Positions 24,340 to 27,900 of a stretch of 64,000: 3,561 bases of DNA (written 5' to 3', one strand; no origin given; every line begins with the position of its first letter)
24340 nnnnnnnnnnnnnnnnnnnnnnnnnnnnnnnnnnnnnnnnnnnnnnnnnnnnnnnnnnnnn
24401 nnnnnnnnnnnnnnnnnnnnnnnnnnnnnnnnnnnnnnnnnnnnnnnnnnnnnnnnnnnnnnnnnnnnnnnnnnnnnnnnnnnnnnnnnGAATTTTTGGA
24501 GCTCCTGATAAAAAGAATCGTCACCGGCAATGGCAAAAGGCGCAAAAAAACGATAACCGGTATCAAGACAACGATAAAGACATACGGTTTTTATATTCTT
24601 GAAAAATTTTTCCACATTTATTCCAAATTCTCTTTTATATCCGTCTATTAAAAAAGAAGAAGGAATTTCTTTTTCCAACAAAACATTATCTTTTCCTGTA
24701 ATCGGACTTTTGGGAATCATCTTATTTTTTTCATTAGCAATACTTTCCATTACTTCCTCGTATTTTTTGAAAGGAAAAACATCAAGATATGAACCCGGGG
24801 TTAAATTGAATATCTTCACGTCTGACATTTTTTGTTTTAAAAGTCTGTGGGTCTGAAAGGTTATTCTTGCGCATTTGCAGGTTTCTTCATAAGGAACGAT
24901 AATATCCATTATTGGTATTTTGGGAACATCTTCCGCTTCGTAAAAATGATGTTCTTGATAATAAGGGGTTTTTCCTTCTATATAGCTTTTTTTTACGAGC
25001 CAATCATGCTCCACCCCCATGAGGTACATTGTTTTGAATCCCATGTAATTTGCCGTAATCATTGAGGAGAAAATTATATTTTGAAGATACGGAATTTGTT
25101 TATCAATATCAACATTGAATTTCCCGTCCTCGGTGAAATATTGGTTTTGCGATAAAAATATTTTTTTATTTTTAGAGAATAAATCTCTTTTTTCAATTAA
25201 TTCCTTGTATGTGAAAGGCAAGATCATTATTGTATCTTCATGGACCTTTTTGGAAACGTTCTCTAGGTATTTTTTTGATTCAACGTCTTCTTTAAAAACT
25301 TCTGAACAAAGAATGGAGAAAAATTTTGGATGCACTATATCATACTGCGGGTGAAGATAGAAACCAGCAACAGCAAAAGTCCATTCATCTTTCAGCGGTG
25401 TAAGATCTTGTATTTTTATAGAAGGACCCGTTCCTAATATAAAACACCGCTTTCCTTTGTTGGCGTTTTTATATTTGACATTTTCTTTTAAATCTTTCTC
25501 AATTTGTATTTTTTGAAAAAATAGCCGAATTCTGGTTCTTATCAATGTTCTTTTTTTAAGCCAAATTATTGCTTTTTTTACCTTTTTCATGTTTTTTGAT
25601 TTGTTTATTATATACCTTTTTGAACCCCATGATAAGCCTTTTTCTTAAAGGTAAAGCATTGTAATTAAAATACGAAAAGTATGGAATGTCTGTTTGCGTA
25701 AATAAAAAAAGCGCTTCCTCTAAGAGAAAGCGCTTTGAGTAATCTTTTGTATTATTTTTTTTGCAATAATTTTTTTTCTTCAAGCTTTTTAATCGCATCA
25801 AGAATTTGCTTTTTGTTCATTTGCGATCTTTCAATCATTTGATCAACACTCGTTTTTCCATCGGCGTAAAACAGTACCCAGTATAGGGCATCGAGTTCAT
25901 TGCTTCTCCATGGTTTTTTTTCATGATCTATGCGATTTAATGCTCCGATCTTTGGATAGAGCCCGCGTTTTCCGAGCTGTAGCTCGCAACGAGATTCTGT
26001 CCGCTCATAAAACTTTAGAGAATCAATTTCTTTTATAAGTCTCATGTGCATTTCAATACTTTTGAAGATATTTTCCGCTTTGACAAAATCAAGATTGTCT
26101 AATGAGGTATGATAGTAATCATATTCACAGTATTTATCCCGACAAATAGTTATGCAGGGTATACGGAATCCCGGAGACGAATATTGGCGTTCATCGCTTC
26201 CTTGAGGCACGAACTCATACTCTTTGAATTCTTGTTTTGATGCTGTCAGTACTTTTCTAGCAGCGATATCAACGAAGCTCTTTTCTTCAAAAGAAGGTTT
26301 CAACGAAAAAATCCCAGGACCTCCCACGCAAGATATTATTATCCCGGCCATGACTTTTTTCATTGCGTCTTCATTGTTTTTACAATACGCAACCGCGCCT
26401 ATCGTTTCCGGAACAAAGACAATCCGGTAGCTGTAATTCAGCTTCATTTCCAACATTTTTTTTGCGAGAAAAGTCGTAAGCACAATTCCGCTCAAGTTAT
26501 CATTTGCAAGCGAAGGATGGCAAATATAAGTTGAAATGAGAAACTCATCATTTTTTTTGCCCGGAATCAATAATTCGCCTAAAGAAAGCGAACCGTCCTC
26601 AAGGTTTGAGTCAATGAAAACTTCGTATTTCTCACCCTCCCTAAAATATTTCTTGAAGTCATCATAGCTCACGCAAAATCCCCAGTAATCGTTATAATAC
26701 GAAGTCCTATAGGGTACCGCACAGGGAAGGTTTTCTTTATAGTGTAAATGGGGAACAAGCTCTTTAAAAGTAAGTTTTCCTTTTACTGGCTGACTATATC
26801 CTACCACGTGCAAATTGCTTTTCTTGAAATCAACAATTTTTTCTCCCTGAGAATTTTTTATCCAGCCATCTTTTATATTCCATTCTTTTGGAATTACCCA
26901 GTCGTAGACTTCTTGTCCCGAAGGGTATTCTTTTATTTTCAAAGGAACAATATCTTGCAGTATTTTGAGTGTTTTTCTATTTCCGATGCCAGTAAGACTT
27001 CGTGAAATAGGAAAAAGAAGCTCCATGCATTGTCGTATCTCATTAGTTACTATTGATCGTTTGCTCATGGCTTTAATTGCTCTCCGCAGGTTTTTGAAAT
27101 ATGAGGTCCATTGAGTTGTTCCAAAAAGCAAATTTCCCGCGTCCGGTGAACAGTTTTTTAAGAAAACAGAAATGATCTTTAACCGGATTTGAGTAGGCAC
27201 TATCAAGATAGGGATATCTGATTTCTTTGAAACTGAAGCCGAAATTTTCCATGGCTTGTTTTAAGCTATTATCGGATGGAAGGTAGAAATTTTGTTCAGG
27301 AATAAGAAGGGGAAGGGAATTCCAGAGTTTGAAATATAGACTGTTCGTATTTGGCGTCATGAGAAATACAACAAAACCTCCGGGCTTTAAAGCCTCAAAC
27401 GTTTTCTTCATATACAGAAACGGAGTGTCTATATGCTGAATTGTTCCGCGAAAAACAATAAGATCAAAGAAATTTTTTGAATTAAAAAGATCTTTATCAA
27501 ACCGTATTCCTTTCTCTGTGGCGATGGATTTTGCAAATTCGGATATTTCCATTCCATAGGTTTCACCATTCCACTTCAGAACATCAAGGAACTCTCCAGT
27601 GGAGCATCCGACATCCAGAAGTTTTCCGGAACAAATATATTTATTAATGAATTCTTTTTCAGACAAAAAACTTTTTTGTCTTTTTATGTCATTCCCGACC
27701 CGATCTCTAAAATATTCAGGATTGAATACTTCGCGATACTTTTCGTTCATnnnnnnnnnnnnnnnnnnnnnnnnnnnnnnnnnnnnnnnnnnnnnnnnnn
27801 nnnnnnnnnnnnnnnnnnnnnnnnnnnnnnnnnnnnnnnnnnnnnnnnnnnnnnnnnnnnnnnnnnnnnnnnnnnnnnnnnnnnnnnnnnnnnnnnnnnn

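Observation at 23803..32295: Atypical nonulosonic-acid-like module: PseB-type dehydratase + RmlD-like reductase + NeuB-family synthase + CMP-transferase + Maf(DUF115)::methyltransferase fusion, with no aminotransferase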

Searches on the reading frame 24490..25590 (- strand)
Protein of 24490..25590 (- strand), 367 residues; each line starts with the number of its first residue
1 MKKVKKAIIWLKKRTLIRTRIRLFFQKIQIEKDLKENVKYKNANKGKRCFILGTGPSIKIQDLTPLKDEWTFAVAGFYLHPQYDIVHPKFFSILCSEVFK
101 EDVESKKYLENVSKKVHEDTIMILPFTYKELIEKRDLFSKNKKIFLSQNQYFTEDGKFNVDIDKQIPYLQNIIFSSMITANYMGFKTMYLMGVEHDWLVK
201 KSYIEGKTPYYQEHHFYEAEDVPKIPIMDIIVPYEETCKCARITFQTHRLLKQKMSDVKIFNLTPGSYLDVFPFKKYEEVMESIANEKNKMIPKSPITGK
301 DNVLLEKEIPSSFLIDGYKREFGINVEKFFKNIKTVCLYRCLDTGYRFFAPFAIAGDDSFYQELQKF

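Call 11: search_protein_families(library=pfam, proteins=[window:24490-25590:-], max_evalue=10)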
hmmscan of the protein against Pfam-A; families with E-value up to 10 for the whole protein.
seq(367 aa): 1 family
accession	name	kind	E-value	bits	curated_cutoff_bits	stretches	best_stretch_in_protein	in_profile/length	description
PF01973.23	MptE-like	-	0.0016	18.6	34.6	2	34-59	7-38/171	6-hydroxymethylpterin diphosphokinase MptE-like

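Call 20: search_protein_representatives(protein=window:24691-25590:-)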
Query: 300 residues. Proteins with E-value up to 0.001 (for the whole library): 3763; up to 1e-10: 980; up to 1e-30: 14. The best 150 are listed.
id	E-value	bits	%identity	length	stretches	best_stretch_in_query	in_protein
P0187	1.8e-107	375.5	59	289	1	2-282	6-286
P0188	8.0e-66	238.9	62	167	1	116-282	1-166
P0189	7.3e-52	193.1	44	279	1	30-277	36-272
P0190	1.3e-47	179.1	38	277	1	33-278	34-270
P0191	2.4e-47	178.2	40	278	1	4-282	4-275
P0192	4.6e-41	157.6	39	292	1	38-279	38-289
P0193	1.3e-39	152.8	36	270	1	28-283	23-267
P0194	3.4e-38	148.2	39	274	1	3-282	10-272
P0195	9.4e-37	143.5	36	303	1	31-280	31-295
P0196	1.3e-36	143.0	36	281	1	29-281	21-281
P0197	8.5e-35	137.0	37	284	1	32-282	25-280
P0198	4.4e-33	131.4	38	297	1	28-280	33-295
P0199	4.0e-32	128.3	33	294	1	14-281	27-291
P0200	4.9e-31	124.7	31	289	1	33-281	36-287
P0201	1.4e-30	123.1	34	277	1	18-281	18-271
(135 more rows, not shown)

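Call 22: search_protein_families(library=pfam, alignment_id=A1, max_evalue=0.01)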
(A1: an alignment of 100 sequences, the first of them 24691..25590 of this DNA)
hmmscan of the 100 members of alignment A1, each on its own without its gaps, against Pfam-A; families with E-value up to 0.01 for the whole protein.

A. member 1, window:24691-25590:- (300 aa): 1 family
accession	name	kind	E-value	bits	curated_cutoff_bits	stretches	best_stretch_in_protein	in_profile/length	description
PF01973.23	MptE-like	-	0.00092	19.5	34.6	0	34-59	7-38/171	6-hydroxymethylpterin diphosphokinase MptE-like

B. families by the number of members that match (of 100 scanned): 7 families
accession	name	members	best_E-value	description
PF01973.23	MptE-like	99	1.8e-15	6-hydroxymethylpterin diphosphokinase MptE-like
PF06002.17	CST-I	3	7.6e-05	Alpha-2,3-sialyltransferase (CST-I)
PF14307.12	Glyco_tran_WbsX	1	0.0028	Glycosyltransferase WbsX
PF19520.5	Dpp_8_9_N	1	0.0034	Dipeptidyl peptidase 8 and 9 N-terminal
PF13434.12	Lys_Orn_oxgnase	1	0.0045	L-lysine 6-monooxygenase/L-ornithine 5-monooxygenase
PF25519.1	ILCR1_N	1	0.0045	ILCR1 N-terminal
PF05686.18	Glyco_transf_90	1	0.0064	Glycosyl transferase family 90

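Call 23: search_solved_structures(query=A1, max_evalue=1, show_alignments=2)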
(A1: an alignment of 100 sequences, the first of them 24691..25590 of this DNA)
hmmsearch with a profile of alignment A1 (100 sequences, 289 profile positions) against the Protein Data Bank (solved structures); distinct sequences matched with E-value up to 1: 13.
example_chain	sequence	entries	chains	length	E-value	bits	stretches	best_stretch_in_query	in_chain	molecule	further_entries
2p2v_A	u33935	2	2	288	5.2e-06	29.3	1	61-203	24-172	Alpha-2,3-sialyltransferase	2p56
1ro8_A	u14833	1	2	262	4.1e-05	26.4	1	57-229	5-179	alpha-2,3/8-sialyltransferase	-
2x63_A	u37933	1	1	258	5.6e-05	25.9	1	59-229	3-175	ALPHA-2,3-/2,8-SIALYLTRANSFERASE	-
1ro7_A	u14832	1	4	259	5.6e-05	25.9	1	59-229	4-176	alpha-2,3/8-sialyltransferase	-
2x62_A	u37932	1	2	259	7.8e-05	25.5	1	59-229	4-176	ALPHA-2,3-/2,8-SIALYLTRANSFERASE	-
2drj_A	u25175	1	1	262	8.8e-05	25.3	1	57-229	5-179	Alpha-2,3/8-sialyltransferase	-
2x61_A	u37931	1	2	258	9.3e-05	25.2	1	59-229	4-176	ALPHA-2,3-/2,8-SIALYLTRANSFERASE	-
9c08_A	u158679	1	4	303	0.00035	23.3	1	60-223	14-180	CMP-Neu5Ac--lipooligosaccharide alpha 2-3 sialyltransferase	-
5mu5_A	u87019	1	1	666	0.015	17.9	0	179-222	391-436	Uncharacterized protein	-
8sd5_A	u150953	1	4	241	0.047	16.3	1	48-71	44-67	6-hydroxymethyl-7,8-dihydropterin pyrophosphokinase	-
3t2l_A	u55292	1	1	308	0.11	15.1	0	115-175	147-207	Putative cell adhesion protein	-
8sbu_A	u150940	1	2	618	0.21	14.2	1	48-71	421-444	Maltose/maltodextrin-binding periplasmic protein,6-hydroxymethyl-7,8-dihydropterin pyropho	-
9n2d_C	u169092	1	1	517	0.25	14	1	98-162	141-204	Bam H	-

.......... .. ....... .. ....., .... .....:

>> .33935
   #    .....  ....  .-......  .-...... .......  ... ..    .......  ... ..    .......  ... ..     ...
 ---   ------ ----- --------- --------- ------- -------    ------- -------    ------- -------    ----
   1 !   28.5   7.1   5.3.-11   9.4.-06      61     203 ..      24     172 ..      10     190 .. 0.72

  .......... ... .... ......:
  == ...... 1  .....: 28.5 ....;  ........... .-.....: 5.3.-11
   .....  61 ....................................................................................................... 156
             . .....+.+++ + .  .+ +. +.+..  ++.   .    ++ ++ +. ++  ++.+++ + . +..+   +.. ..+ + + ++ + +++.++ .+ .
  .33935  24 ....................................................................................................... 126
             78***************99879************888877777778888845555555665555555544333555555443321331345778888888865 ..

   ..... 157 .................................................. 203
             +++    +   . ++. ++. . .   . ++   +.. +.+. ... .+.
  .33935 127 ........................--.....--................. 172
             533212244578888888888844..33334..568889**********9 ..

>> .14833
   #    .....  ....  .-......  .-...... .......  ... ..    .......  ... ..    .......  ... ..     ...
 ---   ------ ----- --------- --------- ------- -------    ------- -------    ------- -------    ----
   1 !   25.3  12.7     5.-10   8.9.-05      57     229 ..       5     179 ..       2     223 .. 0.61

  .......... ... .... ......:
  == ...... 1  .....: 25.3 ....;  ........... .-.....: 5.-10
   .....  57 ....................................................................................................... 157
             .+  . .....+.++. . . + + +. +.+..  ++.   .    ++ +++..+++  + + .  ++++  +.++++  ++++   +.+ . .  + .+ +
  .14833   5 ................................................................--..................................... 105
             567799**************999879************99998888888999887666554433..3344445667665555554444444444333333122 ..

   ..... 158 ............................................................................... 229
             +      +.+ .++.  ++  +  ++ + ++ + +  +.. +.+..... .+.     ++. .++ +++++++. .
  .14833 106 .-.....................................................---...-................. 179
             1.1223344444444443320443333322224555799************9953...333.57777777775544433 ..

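Call 63: predict_structure(alignment_id=A1)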
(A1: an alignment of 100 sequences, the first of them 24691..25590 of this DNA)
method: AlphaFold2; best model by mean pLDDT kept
length: 300 residues; sequences in the alignment: 100
mean_pLDDT: 93.6   pTM: 0.90
mean pLDDT of the five models: 93.6, 93.5, 92.8, 92.8, 92.8
residues with pLDDT >= 90: 235; 70-90: 57; 50-70: 8; < 50: 0
segments of 3 or more residues with pLDDT < 50: none
pLDDT, mean of each block of 10 residues (from residue 1): 86 86 90 97 98 97 98 97 98 96 95 98 98 98 97 96 97 98 99 93 70 83 82 90 98 98 98 98 96 81
secondary structure, 60 per line:
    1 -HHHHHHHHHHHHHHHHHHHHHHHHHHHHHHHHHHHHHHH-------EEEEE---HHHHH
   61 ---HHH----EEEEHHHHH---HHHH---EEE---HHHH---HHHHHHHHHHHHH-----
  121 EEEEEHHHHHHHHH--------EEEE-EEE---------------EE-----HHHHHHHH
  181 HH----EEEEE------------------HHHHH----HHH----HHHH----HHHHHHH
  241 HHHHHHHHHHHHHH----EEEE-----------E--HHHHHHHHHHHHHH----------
elements in order: H2-40 E48-52 H56-60 E71-74 H75-79 H83-86 E90-92 H96-99 H103-115 E121-125 H126-134 E143-146 E148-150 H173-182 E187-191 H210-214 H226-229 H234-254 E259-262 H277-290

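Call 67: fold_search(model_id=the predicted structure, library=pdb)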
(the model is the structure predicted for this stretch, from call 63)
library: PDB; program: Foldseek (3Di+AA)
matches with E <= 10: 1334; with E <= 0.001: 7
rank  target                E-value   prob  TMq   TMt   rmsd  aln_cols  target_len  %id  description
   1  8sd5_C                4.6e-05  1.00  0.39  0.52   8.7       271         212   12  Crystal structure of HPPK from Methanocaldococcus jannaschii (released 2024-07-03)
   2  8sd5_A                1.0e-04  1.00  0.33  0.43   6.0       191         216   14  Crystal structure of HPPK from Methanocaldococcus jannaschii (released 2024-07-03)
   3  8sd5_B                1.2e-04  1.00  0.41  0.55   8.3       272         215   13  Crystal structure of HPPK from Methanocaldococcus jannaschii (released 2024-07-03)
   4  5bo9_A                2.8e-04  1.00  0.32  0.34   8.3       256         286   11  Structure of human sialyltransferase ST8SiaIII in complex with CMP-3FNeu5Ac and Sia-6S-LacNAc (released 2015-07-15)
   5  5bo8_A                4.1e-04  1.00  0.37  0.39   7.9       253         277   14  Structure of human sialyltransferase ST8SiaIII (released 2015-07-15)
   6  8sbu_B                8.9e-04  1.00  0.38  0.22   8.7       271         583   14  Crystal structure of MBP fusion with HPPK from Methanocaldococcus jannaschii (released 2024-07-03)
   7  5cxy_A                9.5e-04  0.99  0.34  0.35   8.7       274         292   11  Structure of a Glycosyltransferase in Complex with Inhibitor (released 2016-09-07)
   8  9c08_A                1.3e-03  1.00  0.36  0.46   8.5       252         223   17  Structure of Sialyl transferase from Pasturella Multocida (released 2025-06-11)
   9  8sbu_A                2.1e-03  1.00  0.34  0.19   6.2       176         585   18  Crystal structure of MBP fusion with HPPK from Methanocaldococcus jannaschii (released 2024-07-03)
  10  5uyy_A                4.6e-03  0.33  0.20  0.17  21.2       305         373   11  Crystal structure of prephenate dehydrogenase tyrA from Bacillus anthracis in complex with L-tyrosine (released 2017-03-08)
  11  6apl_A                1.0e-02  0.92  0.37  0.37   8.6       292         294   12  Crystal Structure of human ST6GALNAC2 in complex with CMP (released 2017-12-20)
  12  3l77                  1.3e-02  0.63  0.27  0.32  11.0       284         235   12  X-ray structure alcohol dehydrogenase from archaeon Thermococcus sibiricus complexed with 5-hydroxy-NADP (released 2011-01-19)
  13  5z2l_J                1.3e-02  0.63  0.27  0.32  11.7       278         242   12  Crystal structure of BdcA in complex with NADPH (released 2018-03-07)
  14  4cql_F                1.4e-02  0.54  0.26  0.32  11.8       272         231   11  Crystal structure of heterotetrameric human ketoacyl reductase complexed with NAD (released 2014-09-10)
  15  5z2l_A                1.4e-02  0.51  0.25  0.30  12.0       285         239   12  Crystal structure of BdcA in complex with NADPH (released 2018-03-07)
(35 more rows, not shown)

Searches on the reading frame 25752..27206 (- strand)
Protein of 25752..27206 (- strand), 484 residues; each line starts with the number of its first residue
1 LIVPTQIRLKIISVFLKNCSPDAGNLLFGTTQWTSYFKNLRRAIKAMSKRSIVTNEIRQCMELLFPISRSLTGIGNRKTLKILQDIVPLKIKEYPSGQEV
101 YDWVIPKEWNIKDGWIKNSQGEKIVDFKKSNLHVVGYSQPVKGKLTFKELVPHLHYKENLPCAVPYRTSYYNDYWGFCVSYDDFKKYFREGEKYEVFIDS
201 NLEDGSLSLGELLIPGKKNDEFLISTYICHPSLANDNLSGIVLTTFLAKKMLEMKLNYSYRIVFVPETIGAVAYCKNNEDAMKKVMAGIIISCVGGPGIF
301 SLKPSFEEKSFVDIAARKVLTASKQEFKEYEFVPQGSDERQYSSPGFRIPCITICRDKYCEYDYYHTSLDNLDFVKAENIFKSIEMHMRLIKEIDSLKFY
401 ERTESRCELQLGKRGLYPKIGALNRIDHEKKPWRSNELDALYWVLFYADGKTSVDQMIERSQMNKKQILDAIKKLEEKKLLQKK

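Call 3: search_protein_families(library=pfam, proteins=[window:25752-27206:-], max_evalue=0.001)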
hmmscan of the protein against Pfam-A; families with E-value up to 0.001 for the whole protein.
window:25752-27206:- (484 aa): 3 families
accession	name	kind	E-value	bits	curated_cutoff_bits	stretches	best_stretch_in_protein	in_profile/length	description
PF16254.10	DUF4910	-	2.7e-88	295.4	26.6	1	60-395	3-245/247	Domain of unknown function (DUF4910)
PF09940.16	DUF2172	-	5.7e-32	110.4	27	1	108-200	1-91/92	Domain of unknown function (DUF2172)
PF16221.11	HTH_47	-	1.5e-15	56.9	27.1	1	399-482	2-77/78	winged helix-turn-helix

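Call 5: search_protein_families(library=ncbifam, proteins=[window:25752-27206:-], max_evalue=0.001)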
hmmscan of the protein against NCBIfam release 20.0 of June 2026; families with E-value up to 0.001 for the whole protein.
window:25752-27206:- (484 aa): 0 families

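Call 87: search_solved_structures(query=window:25752-27068:-, max_evalue=0.001)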
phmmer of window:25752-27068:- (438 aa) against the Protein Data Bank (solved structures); distinct sequences matched with E-value up to 0.001: 1.
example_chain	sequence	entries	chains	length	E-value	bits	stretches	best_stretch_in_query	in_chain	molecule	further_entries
3k9t_A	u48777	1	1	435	9.5e-108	364.2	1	8-432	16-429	putative peptidase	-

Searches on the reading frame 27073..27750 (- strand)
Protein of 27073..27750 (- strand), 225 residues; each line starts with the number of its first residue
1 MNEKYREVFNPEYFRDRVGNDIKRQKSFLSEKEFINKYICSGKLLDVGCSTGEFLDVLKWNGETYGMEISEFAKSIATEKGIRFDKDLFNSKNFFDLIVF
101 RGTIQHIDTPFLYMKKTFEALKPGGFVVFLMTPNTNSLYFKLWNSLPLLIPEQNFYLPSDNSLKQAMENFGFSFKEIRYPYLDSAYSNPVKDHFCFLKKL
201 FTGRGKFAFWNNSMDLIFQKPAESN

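Call 3: search_protein_families(library=pfam, proteins=[window:27073-27750:-], max_evalue=0.001)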
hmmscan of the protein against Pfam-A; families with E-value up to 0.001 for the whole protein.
window:27073-27750:- (225 aa): 6 families
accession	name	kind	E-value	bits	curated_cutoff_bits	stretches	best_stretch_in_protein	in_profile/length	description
PF13489.12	Methyltransf_23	-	2.5e-19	70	27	1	41-173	23-160/164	Methyltransferase domain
PF08241.18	Methyltransf_11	-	1e-08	36.1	21.2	1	45-129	1-95/95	Methyltransferase domain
PF08242.18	Methyltransf_12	-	2e-07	32.1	30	1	45-126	1-97/98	Methyltransferase domain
PF13847.12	Methyltransf_31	-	1.8e-06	28.1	27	1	43-128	6-108/145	Methyltransferase domain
PF13649.12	Methyltransf_25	-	1.9e-05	25.7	27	1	45-125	2-97/97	Methyltransferase domain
PF07021.18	MetW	-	3.9e-05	23.8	21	1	34-112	6-93/193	Methionine biosynthesis protein MetW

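Call 5: search_protein_families(library=ncbifam, proteins=[window:27073-27750:-], max_evalue=0.001)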
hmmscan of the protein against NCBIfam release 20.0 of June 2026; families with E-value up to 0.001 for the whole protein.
window:27073-27750:- (225 aa): 2 families
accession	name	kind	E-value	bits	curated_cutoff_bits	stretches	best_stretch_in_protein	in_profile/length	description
TIGR01983.1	UbiG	equivalog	1.1e-05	24.9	102.95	1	12-137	31-158/228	bifunctional 2-polyprenyl-6-hydroxyphenol methylase/3-demethylubiquinol 3-O-methyltransferase UbiG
TIGR02081.1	metW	equivalog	2.1e-05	24.2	189.5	1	35-110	7-91/194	methionine biosynthesis protein MetW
